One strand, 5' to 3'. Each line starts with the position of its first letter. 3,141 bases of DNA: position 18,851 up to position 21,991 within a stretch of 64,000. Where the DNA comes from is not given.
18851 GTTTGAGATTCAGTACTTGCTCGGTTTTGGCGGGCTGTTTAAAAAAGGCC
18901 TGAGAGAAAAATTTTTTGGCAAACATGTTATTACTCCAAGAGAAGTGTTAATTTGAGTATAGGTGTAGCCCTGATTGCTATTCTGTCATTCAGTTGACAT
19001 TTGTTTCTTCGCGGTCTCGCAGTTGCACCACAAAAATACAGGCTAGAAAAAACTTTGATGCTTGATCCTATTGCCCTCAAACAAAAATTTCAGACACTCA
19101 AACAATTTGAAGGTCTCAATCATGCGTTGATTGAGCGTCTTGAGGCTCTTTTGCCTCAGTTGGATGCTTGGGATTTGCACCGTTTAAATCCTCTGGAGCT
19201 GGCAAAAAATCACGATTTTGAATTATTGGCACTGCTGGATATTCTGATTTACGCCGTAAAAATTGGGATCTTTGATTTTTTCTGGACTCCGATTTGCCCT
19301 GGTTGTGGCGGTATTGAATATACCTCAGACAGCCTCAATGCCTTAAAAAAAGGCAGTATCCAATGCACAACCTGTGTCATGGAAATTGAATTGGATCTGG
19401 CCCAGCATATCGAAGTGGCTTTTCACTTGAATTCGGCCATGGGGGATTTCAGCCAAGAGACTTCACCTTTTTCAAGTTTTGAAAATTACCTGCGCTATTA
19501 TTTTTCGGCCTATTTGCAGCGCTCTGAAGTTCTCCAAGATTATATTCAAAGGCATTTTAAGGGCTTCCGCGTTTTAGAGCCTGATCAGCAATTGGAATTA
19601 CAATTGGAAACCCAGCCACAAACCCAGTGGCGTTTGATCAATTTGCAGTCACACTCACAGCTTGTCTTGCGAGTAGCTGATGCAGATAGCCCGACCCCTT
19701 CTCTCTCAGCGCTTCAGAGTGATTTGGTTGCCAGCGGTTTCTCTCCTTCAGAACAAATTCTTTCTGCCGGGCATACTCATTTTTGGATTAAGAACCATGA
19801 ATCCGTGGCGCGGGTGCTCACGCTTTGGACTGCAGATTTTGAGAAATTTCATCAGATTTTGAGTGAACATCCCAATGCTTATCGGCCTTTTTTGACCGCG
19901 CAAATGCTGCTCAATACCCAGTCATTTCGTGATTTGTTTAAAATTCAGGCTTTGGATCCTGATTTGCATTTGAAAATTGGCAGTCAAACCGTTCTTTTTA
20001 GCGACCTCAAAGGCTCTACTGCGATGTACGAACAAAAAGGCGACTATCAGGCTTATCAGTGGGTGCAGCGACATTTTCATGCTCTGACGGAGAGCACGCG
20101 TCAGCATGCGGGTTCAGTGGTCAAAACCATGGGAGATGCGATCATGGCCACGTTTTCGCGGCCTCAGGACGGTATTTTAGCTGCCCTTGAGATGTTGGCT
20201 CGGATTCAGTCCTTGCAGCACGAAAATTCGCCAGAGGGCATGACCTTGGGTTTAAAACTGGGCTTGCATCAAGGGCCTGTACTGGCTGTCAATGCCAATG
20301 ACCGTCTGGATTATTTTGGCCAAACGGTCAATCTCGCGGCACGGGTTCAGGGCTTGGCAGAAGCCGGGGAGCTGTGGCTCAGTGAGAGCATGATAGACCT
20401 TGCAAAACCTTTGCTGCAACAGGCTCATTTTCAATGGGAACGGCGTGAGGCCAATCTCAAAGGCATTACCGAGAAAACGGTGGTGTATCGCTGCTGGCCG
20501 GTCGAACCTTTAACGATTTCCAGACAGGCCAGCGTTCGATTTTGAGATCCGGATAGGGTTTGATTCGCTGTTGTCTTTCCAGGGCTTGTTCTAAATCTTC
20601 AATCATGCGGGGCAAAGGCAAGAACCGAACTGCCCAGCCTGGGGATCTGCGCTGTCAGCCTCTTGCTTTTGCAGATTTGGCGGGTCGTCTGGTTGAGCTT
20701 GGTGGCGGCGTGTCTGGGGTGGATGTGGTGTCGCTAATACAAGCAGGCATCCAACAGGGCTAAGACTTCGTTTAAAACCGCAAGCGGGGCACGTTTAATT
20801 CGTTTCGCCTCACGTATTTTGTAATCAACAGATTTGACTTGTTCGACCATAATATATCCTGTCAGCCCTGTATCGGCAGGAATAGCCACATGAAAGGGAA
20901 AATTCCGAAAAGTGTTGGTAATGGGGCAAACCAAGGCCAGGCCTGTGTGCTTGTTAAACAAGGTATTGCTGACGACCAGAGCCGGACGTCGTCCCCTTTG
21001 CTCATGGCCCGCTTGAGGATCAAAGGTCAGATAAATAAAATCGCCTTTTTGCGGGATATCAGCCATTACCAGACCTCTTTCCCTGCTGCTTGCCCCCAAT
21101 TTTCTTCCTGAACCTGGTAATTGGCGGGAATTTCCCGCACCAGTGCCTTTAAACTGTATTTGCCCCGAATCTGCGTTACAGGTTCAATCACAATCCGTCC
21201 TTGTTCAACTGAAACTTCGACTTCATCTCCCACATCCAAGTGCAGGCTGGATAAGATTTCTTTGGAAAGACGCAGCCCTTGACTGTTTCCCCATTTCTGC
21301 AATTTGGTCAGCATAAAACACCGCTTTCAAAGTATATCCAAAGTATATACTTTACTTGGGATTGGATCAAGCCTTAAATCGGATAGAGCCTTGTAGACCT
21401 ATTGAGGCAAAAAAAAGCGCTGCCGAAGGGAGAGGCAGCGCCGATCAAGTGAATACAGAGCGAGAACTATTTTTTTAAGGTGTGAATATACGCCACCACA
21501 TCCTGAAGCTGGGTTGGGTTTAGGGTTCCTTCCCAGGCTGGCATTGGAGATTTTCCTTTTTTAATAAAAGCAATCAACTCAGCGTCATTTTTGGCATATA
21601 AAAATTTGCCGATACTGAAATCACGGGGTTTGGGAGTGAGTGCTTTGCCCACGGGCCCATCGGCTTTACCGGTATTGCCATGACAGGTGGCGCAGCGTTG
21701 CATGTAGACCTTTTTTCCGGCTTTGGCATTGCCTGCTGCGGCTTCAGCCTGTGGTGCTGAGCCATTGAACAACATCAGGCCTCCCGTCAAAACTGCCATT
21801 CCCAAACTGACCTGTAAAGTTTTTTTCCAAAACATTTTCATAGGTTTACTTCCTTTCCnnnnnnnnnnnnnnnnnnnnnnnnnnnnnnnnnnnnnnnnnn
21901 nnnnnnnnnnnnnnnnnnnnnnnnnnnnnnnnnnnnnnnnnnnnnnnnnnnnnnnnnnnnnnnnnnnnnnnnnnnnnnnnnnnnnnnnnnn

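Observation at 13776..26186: TGTCA-N6-TGACA palindrome, six perfect copies plus one near-copy, all intergenic, upstream of redox/haem genes next to a Crp/Fnr-family regulator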

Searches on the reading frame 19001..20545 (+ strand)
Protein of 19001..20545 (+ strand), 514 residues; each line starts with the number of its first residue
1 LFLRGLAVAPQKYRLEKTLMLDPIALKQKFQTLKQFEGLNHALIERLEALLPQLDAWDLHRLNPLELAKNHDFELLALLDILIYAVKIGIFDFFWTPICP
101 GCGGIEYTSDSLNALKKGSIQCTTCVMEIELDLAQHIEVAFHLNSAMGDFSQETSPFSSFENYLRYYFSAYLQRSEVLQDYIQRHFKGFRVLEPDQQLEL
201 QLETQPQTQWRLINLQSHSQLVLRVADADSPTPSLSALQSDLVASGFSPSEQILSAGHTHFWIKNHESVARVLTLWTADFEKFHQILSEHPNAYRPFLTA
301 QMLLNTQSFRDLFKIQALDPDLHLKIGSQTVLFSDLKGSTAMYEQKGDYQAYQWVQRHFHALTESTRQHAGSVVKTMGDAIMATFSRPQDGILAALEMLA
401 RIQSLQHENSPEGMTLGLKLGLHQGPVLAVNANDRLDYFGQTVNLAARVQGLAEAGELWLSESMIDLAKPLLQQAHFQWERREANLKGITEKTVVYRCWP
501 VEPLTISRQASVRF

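Call 7: search_protein_families(library=pfam, proteins=[window:19001-20545:+], max_evalue=0.01)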
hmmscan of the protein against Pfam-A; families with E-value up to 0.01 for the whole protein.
window:19001-20545:+ (514 aa): 2 families
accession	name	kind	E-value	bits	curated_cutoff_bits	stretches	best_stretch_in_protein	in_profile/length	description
PF19363.4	DUF5939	-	1.4e-23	83.9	22.5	1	28-311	6-281/281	Family of unknown function (DUF5939)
PF00211.25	Guanylate_cyc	-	1.5e-21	77.2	21.9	1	328-492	8-175/183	Adenylate and Guanylate cyclase catalytic domain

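Call 35: search_protein_families(library=ncbifam, proteins=[window:19058-20545:+], max_evalue=0.01)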
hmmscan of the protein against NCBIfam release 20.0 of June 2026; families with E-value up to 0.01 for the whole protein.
window:19058-20545:+ (495 aa): 2 families
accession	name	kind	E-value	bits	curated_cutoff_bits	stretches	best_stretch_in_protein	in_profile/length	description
NF058673.1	LipAdnlyCyLipJMY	equivalog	1.1e-11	44.2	800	1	310-477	296-447/449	bifunctional lipase/adenylate cyclase LipJ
TIGR04510.1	mod_pep_cyc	subfamily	7.2e-07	28.1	400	1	311-415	7-107/814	putative peptide modification system cyclase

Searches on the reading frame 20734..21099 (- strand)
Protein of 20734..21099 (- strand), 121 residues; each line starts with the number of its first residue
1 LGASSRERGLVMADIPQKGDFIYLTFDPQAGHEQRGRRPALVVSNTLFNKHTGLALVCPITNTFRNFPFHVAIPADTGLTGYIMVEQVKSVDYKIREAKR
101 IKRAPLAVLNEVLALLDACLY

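Call 7: search_protein_families(library=pfam, proteins=[window:20734-21099:-], max_evalue=0.01)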
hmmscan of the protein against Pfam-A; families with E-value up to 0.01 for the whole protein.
window:20734-21099:- (121 aa): 1 family
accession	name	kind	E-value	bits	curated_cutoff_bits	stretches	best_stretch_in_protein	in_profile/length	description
PF02452.23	PemK_toxin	-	1.7e-26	93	23.1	1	18-117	2-106/109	PemK-like, MazF-like toxin of type II toxin-antitoxin system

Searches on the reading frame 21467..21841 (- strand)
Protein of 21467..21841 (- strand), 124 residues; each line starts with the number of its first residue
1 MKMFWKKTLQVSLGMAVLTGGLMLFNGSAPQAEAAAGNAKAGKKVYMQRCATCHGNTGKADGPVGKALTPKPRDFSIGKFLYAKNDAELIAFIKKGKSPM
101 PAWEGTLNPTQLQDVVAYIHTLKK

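Call 8: search_protein_families(library=pfam, proteins=[window:21467-21841:-], max_evalue=0.01)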
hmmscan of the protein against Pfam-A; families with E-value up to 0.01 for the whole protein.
window:21467-21841:- (124 aa): 2 families
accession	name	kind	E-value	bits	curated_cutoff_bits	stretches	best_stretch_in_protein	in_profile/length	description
PF13442.11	Cytochrome_CBB3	-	1.5e-15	57.7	27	1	38-119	2-68/68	Cytochrome C oxidase, cbb3-type, subunit III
PF00034.26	Cytochrom_C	-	3.1e-11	44.9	21.3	1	39-123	1-90/90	Cytochrome c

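Call 35: search_protein_families(library=ncbifam, proteins=[window:21467-21841:-], max_evalue=0.01)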
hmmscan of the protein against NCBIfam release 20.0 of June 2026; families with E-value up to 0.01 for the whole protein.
window:21467-21841:- (124 aa): 12 families
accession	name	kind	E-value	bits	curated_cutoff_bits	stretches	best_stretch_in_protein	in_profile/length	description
NF045930.1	Cytc6PetJCyano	equivalog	7.4e-13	48.4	135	1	27-119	16-102/110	cytochrome c6 PetJ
TIGR00782.1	ccoP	equivalog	1.8e-12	47.2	179.95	1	33-122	197-281/285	cytochrome-c oxidase, cbb3-type subunit III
NF033864.1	cytochrome579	equivalog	1.7e-08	34.5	280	1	39-118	49-130/179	cytochrome 579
NF050122.1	bc1_QcrC_actin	exception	8.6e-08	31.8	200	1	11-63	11-67/253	cytochrome bc1 complex diheme cytochrome c subunit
NF011054.0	PRK14486.1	equivalog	3.5e-07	30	447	1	27-123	204-291/294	putative bifunctional cbb3-type cytochrome c oxidase subunit II/cytochrome c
NF045774.1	cytochro_C551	exception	7.1e-06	25.9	118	1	31-120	31-107/110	cytochrome c551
TIGR02603.1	CxxCH_TIGR02603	domain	1.1e-05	25.4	68.15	1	37-63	1-29/134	putative heme-binding domain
TIGR04485.1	thiosulf_SoxX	equivalog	7.2e-05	23.4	61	1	50-122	5-78/78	sulfur oxidation c-type cytochrome SoxX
NF045773.1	cytochro_C550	exception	7.4e-05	22.7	125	1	33-119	43-116/118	cytochrome c550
TIGR04494.1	c550_PedF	equivalog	0.00023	21.1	122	1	31-122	43-130/133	cytochrome c-550 PedF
NF052248.1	SorU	equivalog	0.00071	19.8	100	0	47-119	6-72/72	SorU family sulfite dehydrogenase c-type cytochrome subunit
TIGR03872.1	cytochrome_MoxG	equivalog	0.00071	19.7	147.8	1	37-122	42-121/133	cytochrome c(L), periplasmic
